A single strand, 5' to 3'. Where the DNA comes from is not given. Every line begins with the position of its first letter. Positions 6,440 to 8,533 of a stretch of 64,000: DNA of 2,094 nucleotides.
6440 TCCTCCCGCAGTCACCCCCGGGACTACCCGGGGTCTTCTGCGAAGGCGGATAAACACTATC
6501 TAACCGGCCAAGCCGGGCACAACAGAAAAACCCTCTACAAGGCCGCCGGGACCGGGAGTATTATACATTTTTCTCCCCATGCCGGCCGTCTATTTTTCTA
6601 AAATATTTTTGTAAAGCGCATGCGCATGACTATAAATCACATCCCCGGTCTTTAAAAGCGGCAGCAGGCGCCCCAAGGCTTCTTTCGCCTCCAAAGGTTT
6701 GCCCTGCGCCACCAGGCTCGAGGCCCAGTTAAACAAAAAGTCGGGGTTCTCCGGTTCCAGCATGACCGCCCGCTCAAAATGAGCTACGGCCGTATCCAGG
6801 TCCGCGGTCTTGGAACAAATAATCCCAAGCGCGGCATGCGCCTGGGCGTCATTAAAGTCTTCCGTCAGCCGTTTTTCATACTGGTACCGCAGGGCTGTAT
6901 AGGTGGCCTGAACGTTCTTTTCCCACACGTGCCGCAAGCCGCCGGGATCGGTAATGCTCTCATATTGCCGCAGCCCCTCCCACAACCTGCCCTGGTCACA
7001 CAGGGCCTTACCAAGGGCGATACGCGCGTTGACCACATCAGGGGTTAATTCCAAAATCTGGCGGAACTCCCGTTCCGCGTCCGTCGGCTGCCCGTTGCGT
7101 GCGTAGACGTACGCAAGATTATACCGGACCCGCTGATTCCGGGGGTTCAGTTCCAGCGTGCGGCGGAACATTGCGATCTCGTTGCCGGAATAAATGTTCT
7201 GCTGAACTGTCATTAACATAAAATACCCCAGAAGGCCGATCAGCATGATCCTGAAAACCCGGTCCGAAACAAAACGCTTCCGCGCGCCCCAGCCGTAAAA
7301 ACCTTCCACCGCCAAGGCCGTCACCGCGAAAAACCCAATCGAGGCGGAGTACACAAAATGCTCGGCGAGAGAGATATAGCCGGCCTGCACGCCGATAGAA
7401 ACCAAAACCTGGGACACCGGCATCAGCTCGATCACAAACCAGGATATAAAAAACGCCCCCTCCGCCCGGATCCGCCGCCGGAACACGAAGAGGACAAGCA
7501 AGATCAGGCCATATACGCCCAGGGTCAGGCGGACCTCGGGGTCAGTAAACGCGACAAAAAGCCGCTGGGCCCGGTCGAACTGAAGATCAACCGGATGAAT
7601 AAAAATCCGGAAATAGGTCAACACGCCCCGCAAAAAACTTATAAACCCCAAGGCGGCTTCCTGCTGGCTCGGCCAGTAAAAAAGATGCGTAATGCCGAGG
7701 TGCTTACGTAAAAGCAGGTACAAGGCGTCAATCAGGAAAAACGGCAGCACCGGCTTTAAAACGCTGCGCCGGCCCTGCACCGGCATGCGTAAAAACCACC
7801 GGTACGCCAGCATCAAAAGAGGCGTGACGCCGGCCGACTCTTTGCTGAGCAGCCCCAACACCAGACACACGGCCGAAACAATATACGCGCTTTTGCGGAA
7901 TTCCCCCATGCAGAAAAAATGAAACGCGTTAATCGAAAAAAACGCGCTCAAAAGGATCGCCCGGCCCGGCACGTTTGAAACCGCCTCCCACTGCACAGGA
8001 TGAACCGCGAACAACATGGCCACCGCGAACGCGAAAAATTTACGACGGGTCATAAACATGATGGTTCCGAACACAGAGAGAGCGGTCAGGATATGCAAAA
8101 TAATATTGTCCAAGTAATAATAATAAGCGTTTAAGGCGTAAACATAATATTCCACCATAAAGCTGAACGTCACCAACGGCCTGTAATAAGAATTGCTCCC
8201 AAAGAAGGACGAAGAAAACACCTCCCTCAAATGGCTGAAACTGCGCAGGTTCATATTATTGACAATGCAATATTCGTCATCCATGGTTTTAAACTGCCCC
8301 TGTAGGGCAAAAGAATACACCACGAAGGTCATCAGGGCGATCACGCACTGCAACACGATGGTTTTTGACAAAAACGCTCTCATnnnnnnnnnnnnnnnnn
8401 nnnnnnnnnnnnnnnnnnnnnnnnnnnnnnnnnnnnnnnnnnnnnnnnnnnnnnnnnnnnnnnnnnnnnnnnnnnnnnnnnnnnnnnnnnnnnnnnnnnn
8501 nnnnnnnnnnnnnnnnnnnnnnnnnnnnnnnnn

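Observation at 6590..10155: Tandem, translationally coupled pair of PMT/TMTC-like (GT-C fold + TPR) membrane proteins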

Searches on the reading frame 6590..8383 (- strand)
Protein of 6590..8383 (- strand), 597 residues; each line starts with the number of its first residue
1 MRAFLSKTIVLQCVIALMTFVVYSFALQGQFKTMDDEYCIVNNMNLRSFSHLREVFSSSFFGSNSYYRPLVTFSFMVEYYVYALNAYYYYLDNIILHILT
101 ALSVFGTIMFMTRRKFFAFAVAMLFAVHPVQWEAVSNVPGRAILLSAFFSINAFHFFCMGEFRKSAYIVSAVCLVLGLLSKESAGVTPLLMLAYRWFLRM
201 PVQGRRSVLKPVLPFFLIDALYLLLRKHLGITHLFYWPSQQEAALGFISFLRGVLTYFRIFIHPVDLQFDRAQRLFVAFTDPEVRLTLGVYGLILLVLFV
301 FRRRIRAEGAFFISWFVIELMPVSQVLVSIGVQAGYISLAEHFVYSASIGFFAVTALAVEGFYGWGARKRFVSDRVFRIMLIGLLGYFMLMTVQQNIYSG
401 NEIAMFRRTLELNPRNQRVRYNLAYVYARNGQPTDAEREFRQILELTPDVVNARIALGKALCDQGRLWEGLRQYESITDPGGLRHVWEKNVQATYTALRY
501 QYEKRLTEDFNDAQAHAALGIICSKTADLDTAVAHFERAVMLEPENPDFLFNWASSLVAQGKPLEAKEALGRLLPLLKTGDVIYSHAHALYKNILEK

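Call 3: search_protein_families(library=pfam, proteins=[window:6590-8383:-], max_evalue=0.01)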
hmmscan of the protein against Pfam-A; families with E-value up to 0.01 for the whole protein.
window:6590-8383:- (597 aa): 18 families
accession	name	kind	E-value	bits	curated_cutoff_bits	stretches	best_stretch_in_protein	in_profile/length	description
PF13431.12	TPR_17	-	8.2e-16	57.3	24.4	1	406-437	2-33/34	Tetratricopeptide repeat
PF07719.23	TPR_2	-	4.7e-15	54.8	27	2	419-449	3-33/34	Tetratricopeptide repeat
PF14559.12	TPR_19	-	7.4e-14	52.3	25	3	403-456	11-62/68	Tetratricopeptide repeat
PF13428.12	TPR_14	-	2e-12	46.9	23.5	1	419-459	3-43/44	Tetratricopeptide repeat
PF13432.12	TPR_16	-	1.4e-11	45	32.7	2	404-449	18-63/65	Tetratricopeptide repeat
PF23914.1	TPR_CcmH_CycH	-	8.5e-11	42.4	42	1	491-574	32-111/158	Cytochrome c-type biogenesis protein H TPR domain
PF13414.12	TPR_11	-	1e-10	41.5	26.8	0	528-561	9-42/42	TPR repeat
PF00515.34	TPR_1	-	1e-10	41.4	27.8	1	513-546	1-34/34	Tetratricopeptide repeat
PF12895.13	ANAPC3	-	1.7e-09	38.2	27.2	1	401-475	7-80/82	Anaphase-promoting complex, cyclosome, subunit 3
PF13181.12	TPR_8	-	8.2e-09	35.4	25.7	0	418-449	2-33/34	Tetratricopeptide repeat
PF13424.12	TPR_12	-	1.9e-08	34.8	30.1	1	420-475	6-69/77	Tetratricopeptide repeat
PF24575.1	TPR_Slam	-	4.1e-08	34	35.2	0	402-440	66-104/104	Surface lipoprotein assembly modifier, N-terminal TPR repeats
PF14561.12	TPR_20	-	4.5e-06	27.4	25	0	532-579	7-51/90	Tetratricopeptide repeat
PF13176.12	TPR_7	-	6.3e-06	26.3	27.9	0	515-547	1-35/36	Tetratricopeptide repeat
PF13371.12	TPR_9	-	2e-05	25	35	0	405-454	17-66/73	Tetratricopeptide repeat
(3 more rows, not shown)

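Call 4: search_protein_families(library=ncbifam, proteins=[window:6590-8383:-], max_evalue=0.01)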
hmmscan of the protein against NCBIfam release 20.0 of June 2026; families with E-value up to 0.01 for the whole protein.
window:6590-8383:- (597 aa): 20 families
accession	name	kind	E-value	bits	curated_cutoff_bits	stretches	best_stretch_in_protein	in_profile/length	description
TIGR02521.1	type_IV_pilW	equivalog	1.5e-15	57.4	154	2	500-570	52-122/234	type IV pilus biogenesis/stability protein PilW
TIGR02917.1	PEP_TPR_lipo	equivalog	4.6e-11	41.3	312.2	2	406-470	45-109/899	XrtA/PEP-CTERM system TPR-repeat protein PrsT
TIGR02552.1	LcrH_SycD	equivalog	3.1e-09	36.7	104.8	1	509-572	48-111/136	SycD/LcrH family type III secretion system chaperone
NF033762.1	social_mot_Tgl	equivalog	6.7e-09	35.4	225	1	393-477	41-126/252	social motility TPR repeat lipoprotein Tgl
NF040959.1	MamA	equivalog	2.4e-08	33.6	200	1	402-470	90-158/204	magnetosome protein MamA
NF052415.1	T3SS_chap_SctY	equivalog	7.7e-08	32.8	70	1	403-467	26-93/106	type III secretion apparatus assembly chaperone SctY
NF033920.0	C39_PA2778_fam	equivalog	4.4e-07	29.6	150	1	499-571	176-248/255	PA2778 family cysteine peptidase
TIGR03939.1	PGA_TPR_OMP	equivalog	5.4e-07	28.2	366.65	1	407-466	419-478/800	poly-beta-1,6 N-acetyl-D-glucosamine export porin PgaA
NF008520.0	PRK11447.1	equivalog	2.4e-05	22.3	858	0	501-548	291-338/1157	cellulose synthase complex outer membrane protein BcsC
TIGR00540.1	TPR_hemY_coli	hypoth_equivalog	2.5e-05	23.2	142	0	501-550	314-363/385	heme biosynthesis-associated TPR protein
NF033758.1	gliding_GltE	equivalog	2.6e-05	23.4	225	0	504-591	281-368/411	adventurous gliding motility TPR repeat lipoprotein GltE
NF002725.1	PRK02603.1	equivalog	3.4e-05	23.9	143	0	500-565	58-124/173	photosystem I assembly protein Ycf3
NF053607.1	CHU_0125_OmpA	equivalog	9.9e-05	21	620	0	492-573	32-113/639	CHU_0125 family OmpA-like outer membrane integrity protein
NF047371.1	FlcA_CTERM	equivalog_domain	0.00015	20.4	300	0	405-476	461-532/646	periplasmic flagellar collar protein FlcA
NF047558.1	TPR_END_plus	domain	0.00023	21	32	0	420-450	2-32/56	TPR end-of-group domain-containing protein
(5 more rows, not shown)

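Call 7: search_solved_structures(query=window:6590-8383:-, max_evalue=1)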
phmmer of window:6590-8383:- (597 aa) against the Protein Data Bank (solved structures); distinct sequences matched with E-value up to 1: 92 (the best 60 are shown).
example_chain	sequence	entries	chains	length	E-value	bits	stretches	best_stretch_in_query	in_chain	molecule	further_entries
9qhb_A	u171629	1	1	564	2e-35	126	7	403-562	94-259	Engineered tetratricopeptide repeat protein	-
8bu0_A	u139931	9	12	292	3.2e-20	75.9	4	402-475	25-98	Consensus tetratricopeptide repeat protein | Crystal structure of an 8-repeat consensus TPR superhelix with Zinc. | Monomer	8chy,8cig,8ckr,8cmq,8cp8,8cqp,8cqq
9qhc_A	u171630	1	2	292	2.4e-19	72.9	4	403-475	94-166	Engineered tetratricopeptide repeat protein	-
7yeh_B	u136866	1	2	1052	8.1e-17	64.6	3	407-557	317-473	UDP-N-acetylglucosamine--peptide N-acetylglucosaminyltransferase 110 kDa subunit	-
7yea_A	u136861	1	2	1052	8.1e-17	64.6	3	407-557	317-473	UDP-N-acetylglucosamine--peptide N-acetylglucosaminyltransferase 110 kDa subunit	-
7ntf_A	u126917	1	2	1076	8.9e-17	64.5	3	409-577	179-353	Isoform 1 of UDP-N-acetylglucosamine--peptide N-acetylglucosaminyltransferase 110 kDa subu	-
1w3b_A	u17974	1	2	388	5.2e-15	58.7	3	410-554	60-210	UDP-N-ACETYLGLUCOSAMINE--PEPTIDE N-ACETYLGLUCOSAMINYLTRANSFERASE 110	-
6eou_A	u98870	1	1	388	7.9e-15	58.1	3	408-577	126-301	UDP-N-acetylglucosamine--peptide N-acetylglucosaminyltransferase 110 kDa subunit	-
7obi_A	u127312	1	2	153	3.3e-09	39.5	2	492-561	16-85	CTPR-rv4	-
6v8e_A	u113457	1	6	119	7.2e-09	38.4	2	403-476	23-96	Designed protein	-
8ch0_A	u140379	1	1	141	1.2e-08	37.7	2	402-475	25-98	Consensus tetratricopeptide repeat protein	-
2fo7_A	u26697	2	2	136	1.3e-08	37.6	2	402-475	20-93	SYNTHETIC CONSENSUS TPR PROTEIN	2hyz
1na0_A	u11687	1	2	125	2.1e-08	36.8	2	403-465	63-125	designed protein CTPR3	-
5hrz_A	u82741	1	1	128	2.7e-08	36.5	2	402-465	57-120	TPR domain protein 1na0C3_3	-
6vfh_A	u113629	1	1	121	3.1e-08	36.3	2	500-561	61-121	T33_dn10A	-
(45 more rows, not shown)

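Call 26: predict_structure(alignment_id=A1)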
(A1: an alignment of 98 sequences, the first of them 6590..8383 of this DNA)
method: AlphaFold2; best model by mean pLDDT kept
length: 597 residues; sequences in the alignment: 98
mean_pLDDT: 94.8   pTM: 0.90
mean pLDDT of the five models: 94.8, 94.7, 94.0, 93.9, 93.6
residues with pLDDT >= 90: 538; 70-90: 55; 50-70: 4; < 50: 0
segments of 3 or more residues with pLDDT < 50: none
pLDDT, mean of each block of 10 residues (from residue 1): 86 98 95 88 94 93 88 96 96 98 98 97 98 93 98 98 96 98 97 93 80 97 96 90 96 97 94 95 98 97 95 98 89 85 97 98 94 94 97 94 95 94 95 98 93 97 98 96 95 97 97 98 95 98 96 96 95 93 92 92
secondary structure, 60 per line:
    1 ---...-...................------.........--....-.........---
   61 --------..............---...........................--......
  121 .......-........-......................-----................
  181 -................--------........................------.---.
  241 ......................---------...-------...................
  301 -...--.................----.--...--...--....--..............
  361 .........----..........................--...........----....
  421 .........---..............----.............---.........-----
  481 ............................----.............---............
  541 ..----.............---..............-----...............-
elements in order: H8-26 H33-41 H44-47 H49-57 H69-82 H86-112 H115-127 H129-136 H138-159 H165-180 H182-197 H206-229 H240-262 E272-274 H282-300 H307-323 E331-333 E336-338 H341-344 H347-369 H374-399 H402-412 H417-429 H433-446 H451-463 H467-475 H481-508 H513-525 H529-542 H547-559 H563-576 H582-596

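Call 29: fold_search(model_id=the predicted structure, library=pdb)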
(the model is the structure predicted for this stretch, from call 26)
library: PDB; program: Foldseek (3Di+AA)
matches with E <= 10: 1389; with E <= 0.001: 240
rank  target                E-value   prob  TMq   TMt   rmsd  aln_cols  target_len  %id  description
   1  8chy                  2.0e-07  1.00  0.17  0.35  13.8       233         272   25  Crystal structure of an 8-repeat consensus TPR superhelix with Zinc. (released 2024-02-21)
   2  9qhc_B                2.2e-07  1.00  0.18  0.37  18.4       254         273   22  Crystal structure of 8-repeat CTPR protein with eliminated coordination sites (released 2025-10-22)
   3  9qhb                  3.2e-07  1.00  0.16  0.33  13.9       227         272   26  Crystal structure of 16-repeat CTPR protein with eliminated coordination sites (released 2025-10-22)
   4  1w3b_B                3.2e-07  1.00  0.17  0.26  18.4       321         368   18  The superhelical TPR domain of O-linked GlcNAc transferase reveals structural similarities to importin alpha. (released 2004-09-09)
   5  9qhc_A                6.8e-07  1.00  0.18  0.36  18.7       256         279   23  Crystal structure of 8-repeat CTPR protein with eliminated coordination sites (released 2025-10-22)
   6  1w3b_A                9.6e-07  1.00  0.16  0.23  24.0       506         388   16  The superhelical TPR domain of O-linked GlcNAc transferase reveals structural similarities to importin alpha. (released 2004-09-09)
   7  6eou                  1.0e-06  1.00  0.17  0.28  18.9       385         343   17  O-GlcNAc transferase TPR domain with the intellectual disability associated mutation L254F (released 2018-05-09)
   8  7ntf_B                1.6e-06  1.00  0.17  0.13  20.6       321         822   17  Cryo-EM structure of unliganded O-GlcNAc transferase (released 2021-11-17)
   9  2pl2_A                7.5e-06  1.00  0.18  0.49  13.9       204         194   17  Crystal structure of TTC0263: a thermophilic TPR protein in Thermus thermophilus HB27 (released 2008-03-04)
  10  4kyo_B                8.1e-06  1.00  0.17  0.34  14.6       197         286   18  Alanine-glyoxylate aminotransferase variant K390A in complex with the TPR domain of human Pex5p (released 2014-11-19)
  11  9gzg_A                9.6e-06  1.00  0.16  0.53  11.2       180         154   21  Crystal structure of CTPR4E4 mutant (released 2025-10-15)
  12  4gyy_A                1.1e-05  1.00  0.15  0.13  11.5       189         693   21  Crystal structure of human O-GlcNAc Transferase with UDP-5SGlcNAc and a peptide substrate (released 2012-10-31)
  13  3pe4_A                1.2e-05  1.00  0.15  0.13  11.5       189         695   21  Structure of human O-GlcNAc transferase and its complex with a peptide substrate (released 2011-01-19)
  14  7ntf_A                1.2e-05  1.00  0.17  0.11  22.6       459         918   14  Cryo-EM structure of unliganded O-GlcNAc transferase (released 2021-11-17)
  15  8a3t_F                1.4e-05  1.00  0.16  0.19  25.5       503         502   14  S. cerevisiae APC/C-Cdh1 complex (released 2022-08-31)
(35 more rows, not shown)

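Call 59: find_related_loci(query=A1, collection=genome_contigs, flank=5000)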
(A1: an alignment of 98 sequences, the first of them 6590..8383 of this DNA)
Query A1 (597 aa) in genome_contigs; peptide patterns used: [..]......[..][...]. (x = any residue, [..] = any of these).
78 stretches matched a pattern; 73 encode a relative of the query (tblastn E <= 1e-3); 73 distinct loci.
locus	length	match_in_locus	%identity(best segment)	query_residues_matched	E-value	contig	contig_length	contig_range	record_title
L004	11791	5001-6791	87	1-597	0e+0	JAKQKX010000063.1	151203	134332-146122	MAG: Candidatus Omnitrophota bacterium isolate USDV_maxbin.135_sub k141_559545, whole genome shotgun sequence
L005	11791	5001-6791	97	1-597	0e+0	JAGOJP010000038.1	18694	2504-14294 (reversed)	MAG: Candidatus Omnitrophota bacterium isolate Go_SlDig_bin_317 Go_SlDig_8413_length_18694_cov_5.337050, whole genome sh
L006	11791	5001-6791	67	1-597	0e+0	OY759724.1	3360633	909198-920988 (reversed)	MAG: Candidatus Omnitrophota bacterium isolate 1a5844f9-839a-4d7b-a7f9-2444bab12bdd genome assembly, chromosome: 1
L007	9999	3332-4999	48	22-576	1e-166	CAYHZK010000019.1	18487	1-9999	MAG TPA_asm: uncultured Planctomycetales bacterium isolate ERP119705_co15_651 genome assembly, contig: NODE_2968_length_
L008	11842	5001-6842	43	1-597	4e-166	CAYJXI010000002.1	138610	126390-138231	MAG TPA_asm: uncultured Planctomycetales bacterium isolate ERP125453_co1_481 genome assembly, contig: NODE_43_length_138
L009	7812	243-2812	44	5-581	3e-157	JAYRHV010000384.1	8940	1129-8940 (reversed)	MAG: Candidatus Omnitrophota bacterium isolate SZ_szas25bin.37 k141_1608228, whole genome shotgun sequence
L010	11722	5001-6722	43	7-580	4e-156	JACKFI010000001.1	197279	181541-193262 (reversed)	MAG: Candidatus Omnitrophota bacterium isolate HK-STAS-OMNI-1 HK-STAS-OMNI-1_1, whole genome shotgun sequence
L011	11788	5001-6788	43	14-597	4e-155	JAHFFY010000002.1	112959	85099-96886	MAG: Candidatus Omnitrophota bacterium isolate nzgw302 NODE_197_length_112960_cov_3.975071, whole genome shotgun sequenc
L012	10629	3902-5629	45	7-581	9e-155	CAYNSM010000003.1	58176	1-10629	MAG TPA_asm: uncultured Planctomycetales bacterium isolate SRP278252_co1_54 genome assembly, contig: NODE_676_length_581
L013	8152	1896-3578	45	7-566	2e-154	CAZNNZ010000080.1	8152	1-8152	MAG TPA_asm: uncultured Planctomycetales bacterium isolate SRP278252_co2_854 genome assembly, contig: NODE_18724_length_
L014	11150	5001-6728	44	7-581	3e-154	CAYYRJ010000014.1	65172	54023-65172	MAG TPA_asm: uncultured Planctomycetales bacterium isolate SRP278252_co1_150 genome assembly, contig: NODE_541_length_65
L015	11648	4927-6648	45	7-580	5e-152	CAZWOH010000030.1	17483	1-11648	MAG TPA_asm: uncultured Planctomycetales bacterium isolate binchicken_co346_31 genome assembly, contig: NODE_743_length_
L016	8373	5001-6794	43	1-596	2e-148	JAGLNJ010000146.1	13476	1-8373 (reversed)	MAG: Candidatus Omnitrophota bacterium isolate RS_6_36 ROV157_6.bin.36.fa_146, whole genome shotgun sequence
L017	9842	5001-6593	45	17-526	1e-143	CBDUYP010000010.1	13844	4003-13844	MAG TPA_asm: uncultured bacterium isolate SRR22302374_binner13_Refined_60 genome assembly, contig: ERZ26661914.2817, who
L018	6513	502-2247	41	7-581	8e-141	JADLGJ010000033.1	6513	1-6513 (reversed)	MAG: Candidatus Omnitrophota bacterium isolate SJ432 c_000000372472, whole genome shotgun sequence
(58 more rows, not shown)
